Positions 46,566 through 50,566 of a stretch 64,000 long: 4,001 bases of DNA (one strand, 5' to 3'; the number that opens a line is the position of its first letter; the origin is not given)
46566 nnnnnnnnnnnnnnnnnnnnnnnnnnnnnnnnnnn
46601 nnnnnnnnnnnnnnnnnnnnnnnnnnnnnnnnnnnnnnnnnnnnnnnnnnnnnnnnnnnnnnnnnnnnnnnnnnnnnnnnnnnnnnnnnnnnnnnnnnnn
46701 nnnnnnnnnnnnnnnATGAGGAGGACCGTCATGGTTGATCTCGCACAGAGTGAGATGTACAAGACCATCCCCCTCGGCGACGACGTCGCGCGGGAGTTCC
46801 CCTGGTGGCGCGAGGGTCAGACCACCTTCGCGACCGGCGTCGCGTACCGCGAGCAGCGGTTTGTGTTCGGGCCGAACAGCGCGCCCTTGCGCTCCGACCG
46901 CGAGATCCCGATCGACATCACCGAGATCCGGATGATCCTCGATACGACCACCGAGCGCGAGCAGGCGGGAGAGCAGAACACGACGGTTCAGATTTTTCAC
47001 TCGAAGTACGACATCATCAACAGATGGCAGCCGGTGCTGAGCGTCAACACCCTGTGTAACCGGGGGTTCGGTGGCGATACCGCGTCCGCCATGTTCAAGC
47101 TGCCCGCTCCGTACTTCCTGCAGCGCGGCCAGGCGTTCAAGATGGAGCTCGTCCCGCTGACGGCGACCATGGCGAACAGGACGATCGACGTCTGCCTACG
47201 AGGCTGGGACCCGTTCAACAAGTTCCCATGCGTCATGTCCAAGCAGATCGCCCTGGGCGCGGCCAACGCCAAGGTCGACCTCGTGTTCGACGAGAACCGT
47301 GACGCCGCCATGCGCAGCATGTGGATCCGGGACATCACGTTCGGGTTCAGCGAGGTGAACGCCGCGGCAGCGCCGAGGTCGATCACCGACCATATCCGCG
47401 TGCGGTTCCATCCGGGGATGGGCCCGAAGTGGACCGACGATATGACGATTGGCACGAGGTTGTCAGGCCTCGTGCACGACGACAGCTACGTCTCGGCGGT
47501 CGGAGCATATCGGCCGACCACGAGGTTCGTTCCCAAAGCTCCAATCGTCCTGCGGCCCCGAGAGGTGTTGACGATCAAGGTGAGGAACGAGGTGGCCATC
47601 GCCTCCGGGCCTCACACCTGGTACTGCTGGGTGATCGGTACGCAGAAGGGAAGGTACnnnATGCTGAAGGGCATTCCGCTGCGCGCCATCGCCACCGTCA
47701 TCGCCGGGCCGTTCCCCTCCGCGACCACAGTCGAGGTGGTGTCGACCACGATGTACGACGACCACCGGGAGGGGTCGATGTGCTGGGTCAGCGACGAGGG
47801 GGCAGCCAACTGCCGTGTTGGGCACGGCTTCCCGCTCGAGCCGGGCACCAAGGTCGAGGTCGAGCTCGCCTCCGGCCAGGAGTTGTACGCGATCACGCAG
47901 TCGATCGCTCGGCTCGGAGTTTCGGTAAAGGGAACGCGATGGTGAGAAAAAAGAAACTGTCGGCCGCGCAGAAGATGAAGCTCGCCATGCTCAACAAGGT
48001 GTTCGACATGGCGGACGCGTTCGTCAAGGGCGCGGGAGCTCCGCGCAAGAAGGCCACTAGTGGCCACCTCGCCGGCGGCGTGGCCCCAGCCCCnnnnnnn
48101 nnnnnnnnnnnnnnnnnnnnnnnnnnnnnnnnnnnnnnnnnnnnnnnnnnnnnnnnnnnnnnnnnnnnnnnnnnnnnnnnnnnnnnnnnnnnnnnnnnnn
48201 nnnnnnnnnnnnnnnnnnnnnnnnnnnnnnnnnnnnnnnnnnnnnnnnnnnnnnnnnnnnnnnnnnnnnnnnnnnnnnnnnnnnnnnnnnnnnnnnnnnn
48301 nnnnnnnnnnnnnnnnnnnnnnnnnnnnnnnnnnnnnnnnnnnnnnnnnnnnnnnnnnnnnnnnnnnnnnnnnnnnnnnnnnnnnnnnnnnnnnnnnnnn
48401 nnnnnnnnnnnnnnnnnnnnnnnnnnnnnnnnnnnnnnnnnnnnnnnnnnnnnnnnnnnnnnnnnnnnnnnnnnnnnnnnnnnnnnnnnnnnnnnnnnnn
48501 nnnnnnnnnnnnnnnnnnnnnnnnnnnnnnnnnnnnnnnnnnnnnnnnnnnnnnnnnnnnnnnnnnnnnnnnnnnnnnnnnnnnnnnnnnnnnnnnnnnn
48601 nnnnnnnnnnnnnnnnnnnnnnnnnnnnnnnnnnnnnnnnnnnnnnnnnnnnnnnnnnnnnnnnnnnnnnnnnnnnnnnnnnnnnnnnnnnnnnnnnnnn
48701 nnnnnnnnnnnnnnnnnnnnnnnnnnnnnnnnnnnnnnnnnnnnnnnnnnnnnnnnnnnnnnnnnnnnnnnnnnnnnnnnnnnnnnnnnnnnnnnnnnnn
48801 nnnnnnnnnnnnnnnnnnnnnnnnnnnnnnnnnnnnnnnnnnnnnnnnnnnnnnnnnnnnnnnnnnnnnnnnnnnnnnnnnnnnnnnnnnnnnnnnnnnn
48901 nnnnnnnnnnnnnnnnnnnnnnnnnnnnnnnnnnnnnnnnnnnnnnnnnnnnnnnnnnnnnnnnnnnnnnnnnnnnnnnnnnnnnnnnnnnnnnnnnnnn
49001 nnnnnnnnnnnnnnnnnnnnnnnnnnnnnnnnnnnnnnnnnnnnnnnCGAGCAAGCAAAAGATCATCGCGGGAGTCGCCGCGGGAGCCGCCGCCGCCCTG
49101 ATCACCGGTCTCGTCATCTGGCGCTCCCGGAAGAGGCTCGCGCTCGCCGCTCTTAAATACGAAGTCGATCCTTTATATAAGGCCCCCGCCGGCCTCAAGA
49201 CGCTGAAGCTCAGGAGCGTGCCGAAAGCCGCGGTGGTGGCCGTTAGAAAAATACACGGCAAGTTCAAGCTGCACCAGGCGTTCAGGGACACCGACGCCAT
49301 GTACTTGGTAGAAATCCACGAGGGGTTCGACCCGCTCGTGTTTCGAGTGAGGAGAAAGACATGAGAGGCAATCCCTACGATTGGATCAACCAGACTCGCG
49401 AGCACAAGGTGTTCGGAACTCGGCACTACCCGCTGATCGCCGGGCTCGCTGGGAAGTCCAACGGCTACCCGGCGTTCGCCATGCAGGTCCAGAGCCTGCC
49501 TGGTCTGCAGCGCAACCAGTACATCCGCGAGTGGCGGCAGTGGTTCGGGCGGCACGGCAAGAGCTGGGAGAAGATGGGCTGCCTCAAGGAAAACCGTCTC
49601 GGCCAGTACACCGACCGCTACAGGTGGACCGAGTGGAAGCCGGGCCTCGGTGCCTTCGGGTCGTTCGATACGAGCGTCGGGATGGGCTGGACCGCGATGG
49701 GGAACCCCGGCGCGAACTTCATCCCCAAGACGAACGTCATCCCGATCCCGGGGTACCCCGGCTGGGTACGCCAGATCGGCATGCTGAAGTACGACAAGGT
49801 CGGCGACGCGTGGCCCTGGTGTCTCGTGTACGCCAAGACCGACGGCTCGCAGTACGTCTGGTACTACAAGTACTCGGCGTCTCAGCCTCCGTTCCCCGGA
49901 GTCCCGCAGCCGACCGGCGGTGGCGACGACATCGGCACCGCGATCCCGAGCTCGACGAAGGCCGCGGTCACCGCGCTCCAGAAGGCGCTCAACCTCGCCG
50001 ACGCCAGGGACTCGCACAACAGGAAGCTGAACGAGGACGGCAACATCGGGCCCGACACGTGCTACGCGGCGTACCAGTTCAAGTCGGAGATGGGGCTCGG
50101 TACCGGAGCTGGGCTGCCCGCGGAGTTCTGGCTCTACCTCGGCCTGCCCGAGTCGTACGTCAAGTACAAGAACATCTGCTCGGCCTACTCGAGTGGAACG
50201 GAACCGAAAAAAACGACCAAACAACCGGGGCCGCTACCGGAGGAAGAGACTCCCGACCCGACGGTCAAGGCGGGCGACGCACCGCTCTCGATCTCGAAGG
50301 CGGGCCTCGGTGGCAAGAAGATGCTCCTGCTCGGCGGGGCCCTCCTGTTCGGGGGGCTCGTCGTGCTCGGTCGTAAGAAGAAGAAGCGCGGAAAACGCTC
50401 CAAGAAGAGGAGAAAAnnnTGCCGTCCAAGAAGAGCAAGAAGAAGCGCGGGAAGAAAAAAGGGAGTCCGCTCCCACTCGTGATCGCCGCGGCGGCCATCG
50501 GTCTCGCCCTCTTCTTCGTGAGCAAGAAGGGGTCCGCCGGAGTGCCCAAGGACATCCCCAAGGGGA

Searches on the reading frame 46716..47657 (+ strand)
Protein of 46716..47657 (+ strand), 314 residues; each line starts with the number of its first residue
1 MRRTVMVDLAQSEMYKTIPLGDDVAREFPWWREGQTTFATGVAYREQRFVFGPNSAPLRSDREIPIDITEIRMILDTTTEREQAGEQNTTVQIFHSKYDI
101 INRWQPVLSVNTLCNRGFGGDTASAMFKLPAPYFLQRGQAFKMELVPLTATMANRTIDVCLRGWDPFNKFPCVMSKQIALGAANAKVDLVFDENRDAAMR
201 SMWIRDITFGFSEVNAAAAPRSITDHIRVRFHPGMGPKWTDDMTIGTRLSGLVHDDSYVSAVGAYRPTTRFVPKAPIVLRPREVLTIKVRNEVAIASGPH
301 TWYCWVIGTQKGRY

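Call 12: search_protein_families(library=pfam, proteins=[window:46716-47657:+], max_evalue=0.01)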
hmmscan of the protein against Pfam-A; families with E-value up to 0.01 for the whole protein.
window:46716-47657:+ (314 aa): 0 families

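Call 13: search_protein_families(library=phrogs, proteins=[window:46716-47657:+], max_evalue=0.01)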
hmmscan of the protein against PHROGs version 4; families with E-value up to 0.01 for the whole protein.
window:46716-47657:+ (314 aa): 0 families

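Call 34: search_protein_families(library=ncbifam, proteins=[window:46716-47657:+], max_evalue=0.01)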
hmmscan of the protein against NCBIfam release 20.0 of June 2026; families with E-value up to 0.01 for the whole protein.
window:46716-47657:+ (314 aa): 0 families

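Call 75: search_solved_structures(query=A6, max_evalue=1)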
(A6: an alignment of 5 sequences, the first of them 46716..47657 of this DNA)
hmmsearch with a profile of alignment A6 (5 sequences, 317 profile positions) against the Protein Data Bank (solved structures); distinct sequences matched with E-value up to 1: 10.
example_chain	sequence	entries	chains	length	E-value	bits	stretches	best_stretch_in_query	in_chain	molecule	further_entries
8enx_A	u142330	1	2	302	0.031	16.6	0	257-293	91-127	Coatomer subunit beta'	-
2ynn_A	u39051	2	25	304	0.033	16.5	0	257-293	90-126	COATOMER SUBUNIT BETA'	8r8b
4j79_A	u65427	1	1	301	0.034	16.5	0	257-293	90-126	Coatomer subunit beta'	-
4j73_A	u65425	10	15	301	0.034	16.5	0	257-293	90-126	Coatomer subunit beta'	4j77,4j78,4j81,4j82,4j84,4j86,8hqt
8szx_A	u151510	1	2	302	0.034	16.5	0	257-293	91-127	Coatomer subunit beta'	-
8ens_A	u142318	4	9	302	0.034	16.5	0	257-293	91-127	Coatomer subunit beta'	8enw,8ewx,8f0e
2yno_A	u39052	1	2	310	0.036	16.4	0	257-293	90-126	Coatomer subunit beta'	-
8hqw_A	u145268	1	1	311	0.038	16.3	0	257-293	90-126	Coatomer subunit beta',MHV Spike Hxx sorting motif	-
2ynp_A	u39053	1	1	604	0.35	13.2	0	257-293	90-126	COATOMER SUBUNIT BETA'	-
3mkq_A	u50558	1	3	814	0.84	11.9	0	257-293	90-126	Coatomer beta'-subunit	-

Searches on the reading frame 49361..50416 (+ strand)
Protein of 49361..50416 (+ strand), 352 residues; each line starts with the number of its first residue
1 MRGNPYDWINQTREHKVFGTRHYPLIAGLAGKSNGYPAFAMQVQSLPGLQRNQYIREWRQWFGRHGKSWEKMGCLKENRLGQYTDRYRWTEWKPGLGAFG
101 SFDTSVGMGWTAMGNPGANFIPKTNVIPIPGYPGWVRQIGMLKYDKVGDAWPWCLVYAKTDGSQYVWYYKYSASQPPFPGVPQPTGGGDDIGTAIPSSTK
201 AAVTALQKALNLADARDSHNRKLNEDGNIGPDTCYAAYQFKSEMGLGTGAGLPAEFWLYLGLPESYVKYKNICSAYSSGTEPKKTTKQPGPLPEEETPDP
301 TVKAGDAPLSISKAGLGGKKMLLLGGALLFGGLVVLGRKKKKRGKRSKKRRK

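Call 12: search_protein_families(library=pfam, proteins=[window:49361-50416:+], max_evalue=0.01)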
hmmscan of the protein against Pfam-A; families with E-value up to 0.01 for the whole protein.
window:49361-50416:+ (352 aa): 0 families

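Call 13: search_protein_families(library=phrogs, proteins=[window:49361-50416:+], max_evalue=0.01)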
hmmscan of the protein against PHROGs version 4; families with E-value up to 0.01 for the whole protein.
window:49361-50416:+ (352 aa): 0 families

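Call 34: search_protein_families(library=ncbifam, proteins=[window:49361-50416:+], max_evalue=0.01)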
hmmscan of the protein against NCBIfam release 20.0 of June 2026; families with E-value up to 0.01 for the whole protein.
window:49361-50416:+ (352 aa): 0 families

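Call 53: search_dna_similar(query=window:49361-50416:+, collection=phages, mode=protein, max_evalue=0.01, max_rows=10)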
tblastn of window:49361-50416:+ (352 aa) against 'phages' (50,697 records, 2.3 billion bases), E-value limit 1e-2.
No match.

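Call 76: search_solved_structures(query=A7, max_evalue=1)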
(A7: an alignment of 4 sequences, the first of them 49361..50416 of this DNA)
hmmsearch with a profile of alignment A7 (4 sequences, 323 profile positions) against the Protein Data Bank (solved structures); distinct sequences matched with E-value up to 1: 4.
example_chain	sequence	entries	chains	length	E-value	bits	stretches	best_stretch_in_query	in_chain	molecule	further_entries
1lbu_A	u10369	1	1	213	0.6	12.7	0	186-235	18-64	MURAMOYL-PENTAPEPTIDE CARBOXYPEPTIDASE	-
7cux_A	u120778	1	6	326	0.66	12.6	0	180-260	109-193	Schlafen family member 5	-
7q3z_B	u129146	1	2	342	0.72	12.5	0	180-259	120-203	Schlafen family member 5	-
6rr9_A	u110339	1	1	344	0.74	12.4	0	180-259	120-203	Schlafen family member 5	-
